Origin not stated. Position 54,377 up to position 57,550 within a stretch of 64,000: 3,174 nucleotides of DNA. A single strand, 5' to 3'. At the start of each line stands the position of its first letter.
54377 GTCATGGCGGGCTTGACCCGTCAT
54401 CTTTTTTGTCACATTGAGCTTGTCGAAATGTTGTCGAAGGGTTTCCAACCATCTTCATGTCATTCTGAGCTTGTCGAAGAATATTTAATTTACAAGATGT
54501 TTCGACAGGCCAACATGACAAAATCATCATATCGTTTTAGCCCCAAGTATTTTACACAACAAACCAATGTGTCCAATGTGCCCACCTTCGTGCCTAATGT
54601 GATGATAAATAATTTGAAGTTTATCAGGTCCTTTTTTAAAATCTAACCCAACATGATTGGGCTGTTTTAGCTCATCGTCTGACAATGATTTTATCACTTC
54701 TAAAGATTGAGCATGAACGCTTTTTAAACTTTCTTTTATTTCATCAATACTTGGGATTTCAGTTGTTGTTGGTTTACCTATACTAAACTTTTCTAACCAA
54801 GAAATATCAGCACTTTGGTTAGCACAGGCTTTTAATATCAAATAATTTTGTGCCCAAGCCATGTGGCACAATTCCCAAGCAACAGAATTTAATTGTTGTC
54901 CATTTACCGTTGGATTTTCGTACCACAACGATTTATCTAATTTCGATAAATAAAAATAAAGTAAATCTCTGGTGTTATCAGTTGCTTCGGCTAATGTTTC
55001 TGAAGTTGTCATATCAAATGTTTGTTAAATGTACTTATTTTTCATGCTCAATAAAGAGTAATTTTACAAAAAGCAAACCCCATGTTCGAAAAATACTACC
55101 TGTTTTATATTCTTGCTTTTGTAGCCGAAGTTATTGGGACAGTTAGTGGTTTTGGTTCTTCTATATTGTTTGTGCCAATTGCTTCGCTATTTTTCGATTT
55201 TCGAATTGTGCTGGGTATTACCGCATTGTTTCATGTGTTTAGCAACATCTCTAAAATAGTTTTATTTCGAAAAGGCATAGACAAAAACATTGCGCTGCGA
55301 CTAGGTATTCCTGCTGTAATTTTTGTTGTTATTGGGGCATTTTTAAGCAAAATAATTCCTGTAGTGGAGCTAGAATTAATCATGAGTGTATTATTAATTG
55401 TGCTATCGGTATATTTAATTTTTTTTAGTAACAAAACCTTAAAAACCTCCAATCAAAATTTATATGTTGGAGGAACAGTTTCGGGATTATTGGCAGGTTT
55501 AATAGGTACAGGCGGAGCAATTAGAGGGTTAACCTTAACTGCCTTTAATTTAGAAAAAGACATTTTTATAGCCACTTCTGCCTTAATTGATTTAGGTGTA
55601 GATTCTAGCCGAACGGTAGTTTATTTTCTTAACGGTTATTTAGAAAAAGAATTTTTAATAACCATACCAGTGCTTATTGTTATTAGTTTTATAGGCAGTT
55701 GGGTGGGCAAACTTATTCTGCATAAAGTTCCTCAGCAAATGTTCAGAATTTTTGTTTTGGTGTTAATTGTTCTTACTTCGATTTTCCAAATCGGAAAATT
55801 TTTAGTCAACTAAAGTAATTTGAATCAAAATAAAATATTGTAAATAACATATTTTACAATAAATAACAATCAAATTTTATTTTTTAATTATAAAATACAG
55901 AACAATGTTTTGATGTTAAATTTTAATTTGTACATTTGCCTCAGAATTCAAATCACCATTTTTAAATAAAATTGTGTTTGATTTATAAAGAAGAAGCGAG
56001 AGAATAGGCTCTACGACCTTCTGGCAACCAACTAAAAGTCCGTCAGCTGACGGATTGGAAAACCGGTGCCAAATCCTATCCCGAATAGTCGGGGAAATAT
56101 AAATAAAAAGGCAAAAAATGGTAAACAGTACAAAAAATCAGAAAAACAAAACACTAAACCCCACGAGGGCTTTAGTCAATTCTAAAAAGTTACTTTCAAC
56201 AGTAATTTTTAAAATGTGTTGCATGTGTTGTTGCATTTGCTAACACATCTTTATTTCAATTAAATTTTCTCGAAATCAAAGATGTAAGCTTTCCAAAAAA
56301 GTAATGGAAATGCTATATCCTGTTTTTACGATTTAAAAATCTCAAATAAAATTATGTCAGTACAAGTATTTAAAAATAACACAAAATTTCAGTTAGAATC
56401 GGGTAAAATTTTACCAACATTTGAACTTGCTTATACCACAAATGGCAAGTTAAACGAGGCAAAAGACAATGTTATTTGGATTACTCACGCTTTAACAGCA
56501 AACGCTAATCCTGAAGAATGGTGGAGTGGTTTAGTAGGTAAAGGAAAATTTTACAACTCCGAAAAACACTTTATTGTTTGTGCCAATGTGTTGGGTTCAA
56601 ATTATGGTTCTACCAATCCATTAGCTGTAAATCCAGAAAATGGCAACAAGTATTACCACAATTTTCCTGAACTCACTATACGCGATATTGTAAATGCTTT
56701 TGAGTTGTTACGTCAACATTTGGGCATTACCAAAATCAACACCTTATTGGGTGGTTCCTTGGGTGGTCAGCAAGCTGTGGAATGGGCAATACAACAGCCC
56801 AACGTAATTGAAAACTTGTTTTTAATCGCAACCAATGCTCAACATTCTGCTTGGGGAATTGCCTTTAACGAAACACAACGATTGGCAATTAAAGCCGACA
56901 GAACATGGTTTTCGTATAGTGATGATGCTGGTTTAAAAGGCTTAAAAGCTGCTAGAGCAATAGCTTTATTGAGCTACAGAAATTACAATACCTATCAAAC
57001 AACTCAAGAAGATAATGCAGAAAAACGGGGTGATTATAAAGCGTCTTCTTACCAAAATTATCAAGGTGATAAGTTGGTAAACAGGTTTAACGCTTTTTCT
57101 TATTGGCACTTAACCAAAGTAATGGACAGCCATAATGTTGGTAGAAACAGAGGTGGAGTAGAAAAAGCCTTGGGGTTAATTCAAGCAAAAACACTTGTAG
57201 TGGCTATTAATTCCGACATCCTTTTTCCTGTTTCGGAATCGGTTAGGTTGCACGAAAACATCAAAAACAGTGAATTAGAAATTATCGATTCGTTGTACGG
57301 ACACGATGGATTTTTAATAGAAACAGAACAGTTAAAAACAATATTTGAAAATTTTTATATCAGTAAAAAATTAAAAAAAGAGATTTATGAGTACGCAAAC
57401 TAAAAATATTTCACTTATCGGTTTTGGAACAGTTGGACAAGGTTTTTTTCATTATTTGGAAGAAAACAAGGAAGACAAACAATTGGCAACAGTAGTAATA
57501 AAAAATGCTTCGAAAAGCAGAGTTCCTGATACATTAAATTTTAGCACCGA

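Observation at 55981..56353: SAM-I riboswitch followed by a hidden 41-codon ORF ending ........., with its Cys codons inside mutually exclusive hairpins, ahead of the Met/sulfur-assimilation genes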

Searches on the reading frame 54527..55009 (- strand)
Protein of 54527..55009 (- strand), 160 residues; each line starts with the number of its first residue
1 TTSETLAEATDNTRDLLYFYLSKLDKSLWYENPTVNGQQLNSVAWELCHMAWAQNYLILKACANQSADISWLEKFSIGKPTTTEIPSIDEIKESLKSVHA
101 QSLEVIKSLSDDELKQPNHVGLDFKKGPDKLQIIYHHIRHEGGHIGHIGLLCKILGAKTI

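Call 54: search_protein_families(library=pfam, proteins=[window:54527-55009:-], max_evalue=0.00001)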
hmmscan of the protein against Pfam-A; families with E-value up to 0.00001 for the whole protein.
window:54527-55009:- (160 aa): 1 family
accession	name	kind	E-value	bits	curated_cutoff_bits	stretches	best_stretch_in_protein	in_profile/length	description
PF12867.12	DinB_2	-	1.6e-14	54.9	24.8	1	10-148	2-128/128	DinB superfamily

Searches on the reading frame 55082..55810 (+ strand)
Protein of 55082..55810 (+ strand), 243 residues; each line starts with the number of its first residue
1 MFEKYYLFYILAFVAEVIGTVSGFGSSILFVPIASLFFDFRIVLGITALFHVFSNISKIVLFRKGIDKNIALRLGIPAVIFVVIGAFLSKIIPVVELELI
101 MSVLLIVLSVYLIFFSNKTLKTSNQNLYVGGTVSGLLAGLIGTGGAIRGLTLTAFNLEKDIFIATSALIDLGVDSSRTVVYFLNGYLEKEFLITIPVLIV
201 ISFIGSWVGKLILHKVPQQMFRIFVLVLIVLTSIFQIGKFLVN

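Call 54: search_protein_families(library=pfam, proteins=[window:55082-55810:+], max_evalue=0.00001)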
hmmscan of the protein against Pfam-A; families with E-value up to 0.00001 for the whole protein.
window:55082-55810:+ (243 aa): 1 family
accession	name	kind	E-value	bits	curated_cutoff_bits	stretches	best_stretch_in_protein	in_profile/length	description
PF01925.25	TauE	-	5.8e-34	118.2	32.6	1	10-234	3-235/237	Sulfite exporter TauE/SafE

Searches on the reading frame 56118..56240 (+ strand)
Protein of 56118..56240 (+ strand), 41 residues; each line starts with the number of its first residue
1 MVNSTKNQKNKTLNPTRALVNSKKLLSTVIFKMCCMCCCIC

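Call 32: search_protein_families(library=ncbifam, proteins=[window:56118-56240:+], max_evalue=10)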
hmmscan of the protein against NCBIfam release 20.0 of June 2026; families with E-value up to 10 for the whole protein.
seq(41 aa): 0 families

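Call 33: search_protein_families(library=pfam, proteins=[window:56118-56240:+], max_evalue=10)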
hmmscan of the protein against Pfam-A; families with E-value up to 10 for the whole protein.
seq(41 aa): 0 families

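Call 59: list_cluster_members(proteins=[window:56118-56240:+, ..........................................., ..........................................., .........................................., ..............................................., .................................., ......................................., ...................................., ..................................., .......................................])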
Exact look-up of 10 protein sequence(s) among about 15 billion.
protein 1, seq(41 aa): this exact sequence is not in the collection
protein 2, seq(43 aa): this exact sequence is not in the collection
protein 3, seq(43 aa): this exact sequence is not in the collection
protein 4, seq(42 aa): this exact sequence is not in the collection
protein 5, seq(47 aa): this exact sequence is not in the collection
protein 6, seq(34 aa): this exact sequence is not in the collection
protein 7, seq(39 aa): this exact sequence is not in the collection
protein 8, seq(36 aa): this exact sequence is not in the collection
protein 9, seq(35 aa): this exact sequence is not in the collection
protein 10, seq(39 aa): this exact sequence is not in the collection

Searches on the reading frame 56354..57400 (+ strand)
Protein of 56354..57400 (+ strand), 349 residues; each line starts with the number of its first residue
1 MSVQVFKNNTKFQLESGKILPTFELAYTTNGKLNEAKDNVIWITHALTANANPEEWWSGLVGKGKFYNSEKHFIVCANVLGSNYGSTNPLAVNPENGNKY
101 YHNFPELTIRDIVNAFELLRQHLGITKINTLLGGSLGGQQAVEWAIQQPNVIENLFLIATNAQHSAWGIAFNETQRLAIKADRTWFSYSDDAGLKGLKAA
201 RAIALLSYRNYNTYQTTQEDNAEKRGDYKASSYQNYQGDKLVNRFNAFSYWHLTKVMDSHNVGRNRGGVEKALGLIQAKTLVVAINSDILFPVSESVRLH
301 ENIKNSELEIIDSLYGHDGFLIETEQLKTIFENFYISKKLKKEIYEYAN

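Call 7: find_related_loci(query=window:56354-57400:+, collection=genome_contigs, flank=3000)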
Query window:56354-57400:+ (349 aa) in genome_contigs; peptide patterns used: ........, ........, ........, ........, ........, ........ (x = any residue, [..] = any of these).
184 stretches matched a pattern; 119 encode a relative of the query (tblastn E <= 1e-3); the best 80 are kept; 80 distinct loci.
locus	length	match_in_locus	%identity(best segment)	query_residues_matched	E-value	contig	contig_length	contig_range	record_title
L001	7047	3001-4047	95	1-349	0e+0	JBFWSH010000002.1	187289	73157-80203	MAG: Flavobacteriales bacterium isolate CA_2019_TPBF_225 NODE_742_length_187289_cov_10.535157_TPBF, whole genome shotgun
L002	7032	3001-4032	81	6-349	0e+0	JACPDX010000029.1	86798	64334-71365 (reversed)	MAG: Bacteroidetes bacterium isolate NC_groundwater_320_Ag_B-0.1um_33_10 GD18-4_B1_scaffold_183803, whole genome shotgun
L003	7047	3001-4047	78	1-349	0e+0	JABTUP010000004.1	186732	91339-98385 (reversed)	MAG: Flavobacteriales bacterium isolate H5_BAC5 seq004, whole genome shotgun sequence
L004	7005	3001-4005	74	1-335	3e-170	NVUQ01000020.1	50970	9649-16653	MAG: Flavobacteriales bacterium isolate NORP85 Contig_sourceCTD_241, whole genome shotgun sequence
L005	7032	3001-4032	72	1-344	1e-169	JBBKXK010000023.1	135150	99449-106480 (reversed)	MAG: Vicingaceae bacterium isolate metabat_bins.159 k119_798677, whole genome shotgun sequence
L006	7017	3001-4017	73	1-339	9e-170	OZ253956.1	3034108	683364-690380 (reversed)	MAG: Vicingaceae bacterium isolate 46683767-01c6-455e-94b2-b5cb87c916ac genome assembly, chromosome: 1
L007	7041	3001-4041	71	4-349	3e-169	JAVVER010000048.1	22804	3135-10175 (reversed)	MAG: Vicingaceae bacterium isolate TamC13-26 NODE_1904_length_22804_cov_8.682448, whole genome shotgun sequence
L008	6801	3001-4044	70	1-344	2e-166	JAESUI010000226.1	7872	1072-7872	MAG: Flavobacteriales bacterium isolate NORP337 CoAssembly_2598994, whole genome shotgun sequence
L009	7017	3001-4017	71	1-339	5e-166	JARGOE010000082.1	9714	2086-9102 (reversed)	MAG: Vicingaceae bacterium isolate bin_ce_oilr1.026 NODE_2749_length_9714_cov_18.901336, whole genome shotgun sequence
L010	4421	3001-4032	71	1-344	2e-168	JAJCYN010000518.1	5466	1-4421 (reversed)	MAG: Flavobacteriales bacterium isolate OFTM231 OFTM231_517, whole genome shotgun sequence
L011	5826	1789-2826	70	1-347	3e-166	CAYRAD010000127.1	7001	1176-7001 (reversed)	MAG TPA_asm: uncultured Vicingus sp. isolate binchicken_co275_22 genome assembly, contig: NODE_18917_length_7001_cov_9.5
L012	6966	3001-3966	73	14-335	9e-164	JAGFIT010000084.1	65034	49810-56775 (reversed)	MAG: Vicingus serpentipes isolate mag.4 k127_418099, whole genome shotgun sequence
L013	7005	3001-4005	69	1-335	4e-155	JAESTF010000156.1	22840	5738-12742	MAG: Flavobacteriales bacterium isolate NORP307 CoAssembly_1744304, whole genome shotgun sequence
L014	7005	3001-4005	74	1-335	6e-170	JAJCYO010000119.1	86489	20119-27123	MAG: Flavobacteriales bacterium isolate OFTM342 OFTM342_118, whole genome shotgun sequence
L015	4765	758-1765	59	1-335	5e-140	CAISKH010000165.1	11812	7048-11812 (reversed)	MAG: uncultured Mucilaginibacter sp. isolate Umea_bin-01567 genome assembly, contig: bin-01567:165/712, whole genome sho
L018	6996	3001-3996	60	4-334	4e-138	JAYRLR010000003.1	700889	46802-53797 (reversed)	MAG: Mucilaginibacter sp. isolate XM2_XAASGE2bin.14 NODE_5_length_700889_cov_3.396497, whole genome shotgun sequence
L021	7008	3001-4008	60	1-335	6e-137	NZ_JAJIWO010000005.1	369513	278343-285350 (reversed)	Mucilaginibacter sp. UR6-11 contig5, whole genome shotgun sequence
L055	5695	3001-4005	56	1-334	2e-126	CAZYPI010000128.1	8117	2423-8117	MAG TPA_asm: uncultured Rikenellaceae bacterium isolate SRP163575_co1_577 genome assembly, contig: NODE_19415_length_811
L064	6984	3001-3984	55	1-327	6e-124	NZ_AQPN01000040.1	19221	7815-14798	Arcticibacter svalbardensis MN12-7 contig00073, whole genome shotgun sequence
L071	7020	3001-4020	53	1-339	3e-122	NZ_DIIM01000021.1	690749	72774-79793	MAG: Sphingobacterium sp. UBA5670 UBA5670_contig_16, whole genome shotgun sequence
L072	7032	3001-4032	53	1-343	5e-122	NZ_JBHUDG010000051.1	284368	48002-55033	Pseudopedobacter beijingensis strain CGMCC 1.12329 soapdenovo_K_105_51, whole genome shotgun sequence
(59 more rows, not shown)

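Call 54: search_protein_families(library=pfam, proteins=[window:56354-57400:+], max_evalue=0.00001)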
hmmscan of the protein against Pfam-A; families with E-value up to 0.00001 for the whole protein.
window:56354-57400:+ (349 aa): 1 family
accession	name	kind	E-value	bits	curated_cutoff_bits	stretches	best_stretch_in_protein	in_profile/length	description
PF00561.26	Abhydrolase_1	-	2.6e-18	67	25.8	1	44-322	6-243/245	alpha/beta hydrolase fold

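Call 55: search_protein_families(library=ncbifam, proteins=[window:56354-57400:+], max_evalue=1e-10)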
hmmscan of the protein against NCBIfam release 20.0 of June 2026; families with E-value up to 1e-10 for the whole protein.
window:56354-57400:+ (349 aa): 9 families
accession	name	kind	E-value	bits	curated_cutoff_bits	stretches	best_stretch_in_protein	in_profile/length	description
TIGR01392.2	MetX_acetyl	equivalog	2.6e-100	335.9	500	1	9-334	2-349/351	homoserine O-acetyltransferase MetX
NF001209.0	PRK00175.1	equivalog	2.3e-92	309.8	331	1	4-338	15-375/381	homoserine O-acetyltransferase MetX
NF047917.1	MetX_acetyl_MTB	exception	3.7e-86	289.5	475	1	10-334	13-358/361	homoserine O-acetyltransferase MetX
NF047916.1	MetX_succinyl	exception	3.4e-64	217.2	560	1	4-335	8-366/370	homoserine O-succinyltransferase MetX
NF005757.0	PRK07581.1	subfamily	4.1e-49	167.3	332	1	9-322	12-320/339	hypothetical protein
NF047915.1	homoser_Ac_Staph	exception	2.4e-42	145.4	500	1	10-338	11-316/320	homoserine O-acetyltransferase MetX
NF005262.1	PRK06765.1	equivalog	6.6e-42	143.8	450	1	9-330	9-360/366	E22 family MetX-like putative esterase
NF006449.0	PRK08775.1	equivalog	6.7e-30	104.2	296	1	49-335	78-337/344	homoserine O-succinyltransferase MetX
NF005071.0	PRK06489.1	equivalog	4.9e-15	55.5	305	1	10-164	38-192/362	hypothetical protein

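Call 58: search_protein_families(library=pfam, proteins=[L002:1120-2460:+, L003:1547-2887:+, L011:435-1778:+, L013:1653-2996:+, L018:1593-2915:+, L021:1634-2950:+, L055:1701-2993:+, L064:1628-2932:+, L071:1658-2965:+, L072:1521-2819:+], max_evalue=1e-10)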
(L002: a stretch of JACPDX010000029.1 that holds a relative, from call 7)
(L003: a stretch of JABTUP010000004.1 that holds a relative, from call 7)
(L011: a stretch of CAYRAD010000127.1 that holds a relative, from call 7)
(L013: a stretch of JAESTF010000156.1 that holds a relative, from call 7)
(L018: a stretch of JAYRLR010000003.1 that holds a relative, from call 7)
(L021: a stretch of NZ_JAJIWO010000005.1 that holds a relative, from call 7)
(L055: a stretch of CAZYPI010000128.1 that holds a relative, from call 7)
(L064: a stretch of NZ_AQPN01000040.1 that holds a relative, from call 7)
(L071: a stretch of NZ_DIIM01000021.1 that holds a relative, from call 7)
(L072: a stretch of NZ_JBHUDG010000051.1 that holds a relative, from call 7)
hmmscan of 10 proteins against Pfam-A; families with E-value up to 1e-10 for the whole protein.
L002:1120-2460:+ (447 aa): 1 family
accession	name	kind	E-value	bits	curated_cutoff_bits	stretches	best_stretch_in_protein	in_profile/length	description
PF01053.26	Cys_Met_Meta_PP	-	3.5e-132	441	27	1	10-432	1-381/381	Cys/Met metabolism PLP-dependent enzyme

L003:1547-2887:+ (447 aa): 1 family
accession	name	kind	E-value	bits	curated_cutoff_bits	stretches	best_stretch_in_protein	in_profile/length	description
PF01053.26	Cys_Met_Meta_PP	-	7.6e-133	443.2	27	1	10-431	1-380/381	Cys/Met metabolism PLP-dependent enzyme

L011:435-1778:+ (448 aa): 1 family
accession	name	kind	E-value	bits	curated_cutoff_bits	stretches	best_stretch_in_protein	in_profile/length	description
PF01053.26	Cys_Met_Meta_PP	-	8.2e-137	456.2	27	1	11-433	1-381/381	Cys/Met metabolism PLP-dependent enzyme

L013:1653-2996:+ (448 aa): 1 family
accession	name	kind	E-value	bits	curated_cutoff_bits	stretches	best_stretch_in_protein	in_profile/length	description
PF01053.26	Cys_Met_Meta_PP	-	1.7e-131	438.8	27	1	11-433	1-381/381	Cys/Met metabolism PLP-dependent enzyme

L018:1593-2915:+ (441 aa): 1 family
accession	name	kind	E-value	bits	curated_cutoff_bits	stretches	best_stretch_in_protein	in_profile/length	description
PF01053.26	Cys_Met_Meta_PP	-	9.4e-135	449.5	27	1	9-430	1-380/381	Cys/Met metabolism PLP-dependent enzyme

L021:1634-2950:+ (439 aa): 1 family
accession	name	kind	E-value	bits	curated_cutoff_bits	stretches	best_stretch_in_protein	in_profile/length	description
PF01053.26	Cys_Met_Meta_PP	-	8.2e-133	443.1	27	1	7-428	1-380/381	Cys/Met metabolism PLP-dependent enzyme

L055:1701-2993:+ (431 aa): 1 family
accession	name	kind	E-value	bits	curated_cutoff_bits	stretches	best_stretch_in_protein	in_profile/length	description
PF01053.26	Cys_Met_Meta_PP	-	8.6e-131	436.4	27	1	6-428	1-381/381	Cys/Met metabolism PLP-dependent enzyme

L064:1628-2932:+ (435 aa): 1 family
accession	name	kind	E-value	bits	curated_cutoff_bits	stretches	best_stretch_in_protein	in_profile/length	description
PF01053.26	Cys_Met_Meta_PP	-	1.3e-132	442.4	27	1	9-430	1-380/381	Cys/Met metabolism PLP-dependent enzyme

L071:1658-2965:+ (436 aa): 1 family
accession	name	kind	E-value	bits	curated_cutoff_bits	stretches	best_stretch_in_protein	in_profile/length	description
PF01053.26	Cys_Met_Meta_PP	-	5e-138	460.2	27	1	10-432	1-380/381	Cys/Met metabolism PLP-dependent enzyme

L072:1521-2819:+ (433 aa): 1 family
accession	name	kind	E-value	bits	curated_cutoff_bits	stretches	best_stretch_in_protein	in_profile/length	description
PF01053.26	Cys_Met_Meta_PP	-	1.6e-134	448.7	27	1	9-430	1-380/381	Cys/Met metabolism PLP-dependent enzyme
